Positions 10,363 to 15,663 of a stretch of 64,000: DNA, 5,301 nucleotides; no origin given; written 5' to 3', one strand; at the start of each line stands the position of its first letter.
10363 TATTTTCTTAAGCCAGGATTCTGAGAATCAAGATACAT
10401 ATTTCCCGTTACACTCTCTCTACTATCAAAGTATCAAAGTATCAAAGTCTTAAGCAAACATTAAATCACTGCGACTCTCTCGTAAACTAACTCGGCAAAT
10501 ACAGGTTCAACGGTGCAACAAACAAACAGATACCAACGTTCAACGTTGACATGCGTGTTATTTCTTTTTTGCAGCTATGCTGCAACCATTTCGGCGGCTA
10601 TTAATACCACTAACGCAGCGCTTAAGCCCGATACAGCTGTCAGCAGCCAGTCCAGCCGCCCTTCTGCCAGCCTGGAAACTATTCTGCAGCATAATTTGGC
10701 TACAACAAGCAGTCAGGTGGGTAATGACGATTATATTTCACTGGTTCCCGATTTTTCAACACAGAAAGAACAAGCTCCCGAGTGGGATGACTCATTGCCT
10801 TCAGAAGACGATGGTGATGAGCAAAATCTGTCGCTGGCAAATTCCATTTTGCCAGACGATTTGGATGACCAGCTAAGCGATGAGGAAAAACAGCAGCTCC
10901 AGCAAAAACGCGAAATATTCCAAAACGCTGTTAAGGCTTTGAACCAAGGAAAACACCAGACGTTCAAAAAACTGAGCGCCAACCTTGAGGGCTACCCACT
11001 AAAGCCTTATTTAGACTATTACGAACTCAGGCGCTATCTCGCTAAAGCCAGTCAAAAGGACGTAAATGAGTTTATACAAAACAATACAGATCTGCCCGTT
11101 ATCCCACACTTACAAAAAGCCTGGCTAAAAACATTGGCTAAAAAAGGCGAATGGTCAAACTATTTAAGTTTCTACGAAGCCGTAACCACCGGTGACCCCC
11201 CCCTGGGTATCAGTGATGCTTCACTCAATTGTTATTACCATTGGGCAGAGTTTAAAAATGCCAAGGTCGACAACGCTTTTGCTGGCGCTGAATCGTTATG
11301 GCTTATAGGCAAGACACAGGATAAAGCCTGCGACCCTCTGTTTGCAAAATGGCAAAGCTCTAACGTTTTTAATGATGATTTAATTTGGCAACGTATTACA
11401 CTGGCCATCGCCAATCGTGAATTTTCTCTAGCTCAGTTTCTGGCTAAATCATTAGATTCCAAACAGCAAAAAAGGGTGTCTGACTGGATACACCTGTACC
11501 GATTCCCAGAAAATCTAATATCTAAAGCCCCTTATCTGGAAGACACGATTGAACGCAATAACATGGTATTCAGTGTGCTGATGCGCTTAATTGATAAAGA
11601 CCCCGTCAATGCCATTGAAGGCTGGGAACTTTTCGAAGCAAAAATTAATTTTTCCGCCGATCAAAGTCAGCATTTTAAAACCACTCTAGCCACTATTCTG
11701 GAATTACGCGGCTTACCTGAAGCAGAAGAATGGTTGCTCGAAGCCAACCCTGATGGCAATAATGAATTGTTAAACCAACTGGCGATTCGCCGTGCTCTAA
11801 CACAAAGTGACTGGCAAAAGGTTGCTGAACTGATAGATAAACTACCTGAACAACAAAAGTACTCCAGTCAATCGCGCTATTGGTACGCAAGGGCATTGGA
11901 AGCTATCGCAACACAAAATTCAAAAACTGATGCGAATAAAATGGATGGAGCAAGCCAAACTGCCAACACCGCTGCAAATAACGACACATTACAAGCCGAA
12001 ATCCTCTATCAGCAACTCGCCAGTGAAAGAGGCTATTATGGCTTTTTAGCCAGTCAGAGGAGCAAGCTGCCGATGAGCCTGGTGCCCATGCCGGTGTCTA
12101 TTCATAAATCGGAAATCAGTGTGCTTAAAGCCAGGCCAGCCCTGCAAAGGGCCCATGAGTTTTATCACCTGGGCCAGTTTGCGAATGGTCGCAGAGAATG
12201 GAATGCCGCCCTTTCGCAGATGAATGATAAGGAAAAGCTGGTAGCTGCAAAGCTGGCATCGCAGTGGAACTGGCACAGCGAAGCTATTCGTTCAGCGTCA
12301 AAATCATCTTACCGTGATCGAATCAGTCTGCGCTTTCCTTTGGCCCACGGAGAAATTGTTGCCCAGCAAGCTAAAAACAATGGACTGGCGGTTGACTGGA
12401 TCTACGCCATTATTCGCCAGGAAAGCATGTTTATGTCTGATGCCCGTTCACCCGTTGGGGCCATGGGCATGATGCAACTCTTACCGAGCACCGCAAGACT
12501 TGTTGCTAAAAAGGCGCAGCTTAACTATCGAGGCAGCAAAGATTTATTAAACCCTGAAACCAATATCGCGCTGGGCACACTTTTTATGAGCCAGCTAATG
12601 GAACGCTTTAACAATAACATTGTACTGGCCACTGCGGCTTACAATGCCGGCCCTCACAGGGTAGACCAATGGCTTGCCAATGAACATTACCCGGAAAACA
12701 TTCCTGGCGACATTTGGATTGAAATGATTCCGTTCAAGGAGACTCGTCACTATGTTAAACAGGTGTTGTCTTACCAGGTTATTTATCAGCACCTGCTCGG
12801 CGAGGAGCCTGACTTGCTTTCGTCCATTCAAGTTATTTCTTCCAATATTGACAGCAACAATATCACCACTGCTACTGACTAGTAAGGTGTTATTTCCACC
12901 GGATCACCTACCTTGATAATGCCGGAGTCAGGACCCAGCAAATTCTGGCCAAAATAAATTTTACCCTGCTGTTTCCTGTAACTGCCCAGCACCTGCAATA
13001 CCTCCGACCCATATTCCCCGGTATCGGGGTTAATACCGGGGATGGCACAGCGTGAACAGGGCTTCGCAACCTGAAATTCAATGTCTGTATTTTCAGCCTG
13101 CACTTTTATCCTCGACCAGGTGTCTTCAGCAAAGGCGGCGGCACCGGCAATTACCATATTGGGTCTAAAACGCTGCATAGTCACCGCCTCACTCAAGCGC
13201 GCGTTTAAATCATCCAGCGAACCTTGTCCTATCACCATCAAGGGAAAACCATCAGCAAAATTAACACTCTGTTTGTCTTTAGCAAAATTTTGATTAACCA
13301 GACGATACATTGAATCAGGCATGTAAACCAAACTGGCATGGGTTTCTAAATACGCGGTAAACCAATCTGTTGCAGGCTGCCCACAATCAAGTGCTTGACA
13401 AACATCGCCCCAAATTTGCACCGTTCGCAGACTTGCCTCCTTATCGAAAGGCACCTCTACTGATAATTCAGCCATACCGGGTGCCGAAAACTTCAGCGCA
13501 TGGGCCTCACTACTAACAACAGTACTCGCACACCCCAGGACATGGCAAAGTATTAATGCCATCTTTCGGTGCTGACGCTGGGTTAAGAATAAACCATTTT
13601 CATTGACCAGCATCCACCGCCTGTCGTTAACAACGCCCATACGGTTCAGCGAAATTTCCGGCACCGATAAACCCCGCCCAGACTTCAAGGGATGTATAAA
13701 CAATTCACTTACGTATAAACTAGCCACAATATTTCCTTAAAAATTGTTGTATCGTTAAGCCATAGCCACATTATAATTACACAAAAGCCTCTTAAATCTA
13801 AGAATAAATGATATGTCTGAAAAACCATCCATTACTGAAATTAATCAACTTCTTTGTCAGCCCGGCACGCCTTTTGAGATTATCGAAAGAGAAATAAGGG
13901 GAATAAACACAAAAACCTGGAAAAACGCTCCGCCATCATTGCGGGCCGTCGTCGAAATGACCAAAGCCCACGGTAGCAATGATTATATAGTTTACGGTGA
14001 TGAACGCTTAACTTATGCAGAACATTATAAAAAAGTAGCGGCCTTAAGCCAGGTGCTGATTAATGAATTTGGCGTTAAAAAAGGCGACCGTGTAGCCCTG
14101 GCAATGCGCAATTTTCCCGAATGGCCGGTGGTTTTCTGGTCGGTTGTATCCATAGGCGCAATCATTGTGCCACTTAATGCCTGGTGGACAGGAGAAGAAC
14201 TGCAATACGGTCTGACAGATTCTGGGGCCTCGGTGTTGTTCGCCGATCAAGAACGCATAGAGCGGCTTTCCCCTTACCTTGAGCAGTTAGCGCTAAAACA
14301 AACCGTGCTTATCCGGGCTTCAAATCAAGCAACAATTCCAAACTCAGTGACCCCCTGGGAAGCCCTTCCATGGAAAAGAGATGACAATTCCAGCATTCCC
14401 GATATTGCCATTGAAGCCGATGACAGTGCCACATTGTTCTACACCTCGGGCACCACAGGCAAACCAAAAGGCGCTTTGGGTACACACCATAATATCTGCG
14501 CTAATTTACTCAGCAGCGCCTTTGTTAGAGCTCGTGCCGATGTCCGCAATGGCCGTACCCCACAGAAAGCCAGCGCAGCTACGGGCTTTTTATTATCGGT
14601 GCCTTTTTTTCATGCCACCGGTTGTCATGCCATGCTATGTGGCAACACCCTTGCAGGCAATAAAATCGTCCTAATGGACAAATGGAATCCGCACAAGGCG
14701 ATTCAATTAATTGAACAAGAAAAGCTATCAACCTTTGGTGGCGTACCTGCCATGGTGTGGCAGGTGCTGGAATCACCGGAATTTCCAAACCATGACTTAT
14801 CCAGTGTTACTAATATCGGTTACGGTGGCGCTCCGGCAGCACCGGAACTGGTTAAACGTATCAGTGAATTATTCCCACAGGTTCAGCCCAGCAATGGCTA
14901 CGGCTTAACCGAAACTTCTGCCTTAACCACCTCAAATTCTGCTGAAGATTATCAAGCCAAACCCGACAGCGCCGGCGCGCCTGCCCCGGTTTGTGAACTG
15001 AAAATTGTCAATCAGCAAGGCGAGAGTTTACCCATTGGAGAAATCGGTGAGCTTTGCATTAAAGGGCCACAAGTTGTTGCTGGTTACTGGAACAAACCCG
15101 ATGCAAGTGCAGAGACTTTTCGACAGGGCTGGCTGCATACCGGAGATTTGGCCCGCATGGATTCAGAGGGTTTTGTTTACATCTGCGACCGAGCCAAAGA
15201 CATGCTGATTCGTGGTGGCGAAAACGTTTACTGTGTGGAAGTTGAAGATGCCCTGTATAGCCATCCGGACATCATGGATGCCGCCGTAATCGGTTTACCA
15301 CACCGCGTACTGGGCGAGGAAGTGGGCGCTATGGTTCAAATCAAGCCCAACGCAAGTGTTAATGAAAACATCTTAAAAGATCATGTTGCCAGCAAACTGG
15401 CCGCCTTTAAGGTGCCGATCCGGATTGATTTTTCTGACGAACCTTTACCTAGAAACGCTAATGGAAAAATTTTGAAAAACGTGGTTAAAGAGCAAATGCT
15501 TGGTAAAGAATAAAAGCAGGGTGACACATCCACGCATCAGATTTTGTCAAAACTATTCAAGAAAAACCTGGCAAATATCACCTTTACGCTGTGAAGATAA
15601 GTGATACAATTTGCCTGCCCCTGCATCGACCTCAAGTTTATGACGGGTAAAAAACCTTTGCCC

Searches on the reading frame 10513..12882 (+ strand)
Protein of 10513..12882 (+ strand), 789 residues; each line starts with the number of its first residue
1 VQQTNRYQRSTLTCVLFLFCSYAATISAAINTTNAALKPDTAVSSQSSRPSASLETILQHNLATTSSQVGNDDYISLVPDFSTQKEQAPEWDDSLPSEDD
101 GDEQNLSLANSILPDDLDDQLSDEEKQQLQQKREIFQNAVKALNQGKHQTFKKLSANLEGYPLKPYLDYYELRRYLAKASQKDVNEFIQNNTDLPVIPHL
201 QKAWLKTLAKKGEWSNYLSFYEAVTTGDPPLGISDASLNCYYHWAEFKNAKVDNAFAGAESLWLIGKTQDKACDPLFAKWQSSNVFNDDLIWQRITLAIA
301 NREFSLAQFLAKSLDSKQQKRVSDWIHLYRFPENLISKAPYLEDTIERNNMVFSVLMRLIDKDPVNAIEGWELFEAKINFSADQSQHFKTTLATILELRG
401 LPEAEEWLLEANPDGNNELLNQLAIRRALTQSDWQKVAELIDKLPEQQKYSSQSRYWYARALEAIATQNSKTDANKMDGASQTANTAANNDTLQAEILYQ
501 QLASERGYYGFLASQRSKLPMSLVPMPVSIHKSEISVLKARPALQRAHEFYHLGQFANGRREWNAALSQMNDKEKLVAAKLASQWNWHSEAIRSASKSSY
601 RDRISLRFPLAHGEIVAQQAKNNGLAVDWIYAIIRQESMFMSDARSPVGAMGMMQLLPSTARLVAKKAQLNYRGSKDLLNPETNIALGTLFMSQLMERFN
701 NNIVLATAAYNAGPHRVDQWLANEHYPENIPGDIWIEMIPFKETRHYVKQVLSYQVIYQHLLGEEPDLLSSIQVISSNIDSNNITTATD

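Call 57: search_protein_families(library=pfam, proteins=[window:10513-12882:+], max_evalue=0.00001)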
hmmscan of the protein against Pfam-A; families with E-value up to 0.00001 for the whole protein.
window:10513-12882:+ (789 aa): 2 families
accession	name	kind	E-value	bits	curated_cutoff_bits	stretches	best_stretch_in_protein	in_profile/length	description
PF01464.25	SLT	-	7.4e-30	103.3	21.3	1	616-724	3-108/117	Transglycosylase SLT domain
PF14718.12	SLT_L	-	9.2e-16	58.2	25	1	538-602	2-66/68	Soluble lytic murein transglycosylase L domain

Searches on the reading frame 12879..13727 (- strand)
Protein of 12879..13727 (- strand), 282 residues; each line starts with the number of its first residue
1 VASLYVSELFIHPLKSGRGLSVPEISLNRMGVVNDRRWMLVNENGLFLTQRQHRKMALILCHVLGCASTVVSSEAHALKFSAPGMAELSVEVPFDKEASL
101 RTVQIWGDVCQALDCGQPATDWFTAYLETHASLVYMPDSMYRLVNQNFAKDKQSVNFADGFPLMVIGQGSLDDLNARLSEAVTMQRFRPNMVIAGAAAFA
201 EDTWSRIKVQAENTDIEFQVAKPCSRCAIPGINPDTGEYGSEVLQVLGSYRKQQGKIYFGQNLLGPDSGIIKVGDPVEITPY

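Call 57: search_protein_families(library=pfam, proteins=[window:12879-13727:-], max_evalue=0.00001)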
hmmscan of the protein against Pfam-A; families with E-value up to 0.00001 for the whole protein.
window:12879-13727:- (282 aa): 2 families
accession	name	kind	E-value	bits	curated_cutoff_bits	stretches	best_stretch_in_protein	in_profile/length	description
PF03476.21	MOSC_N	-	6.3e-28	97.5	25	1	5-129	3-118/119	MOSC N-terminal beta barrel domain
PF03473.23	MOSC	-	1.3e-21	77.3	22.7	1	153-278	2-120/120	MOSC domain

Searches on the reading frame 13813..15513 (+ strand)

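Call 29: search_protein_families(library=pfam, proteins=[window:13813-15513:+], max_evalue=0.00001)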
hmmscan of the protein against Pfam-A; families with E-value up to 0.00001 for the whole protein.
window:13813-15513:+ (566 aa): 2 families
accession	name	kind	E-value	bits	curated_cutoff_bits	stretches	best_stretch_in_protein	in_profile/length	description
PF00501.34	AMP-binding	-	1.6e-87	294.3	29.9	1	54-426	9-384/384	AMP-binding enzyme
PF13193.12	AMP-binding_C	-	1.1e-14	55.6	24.5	1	476-552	1-76/76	AMP-binding enzyme C-terminal domain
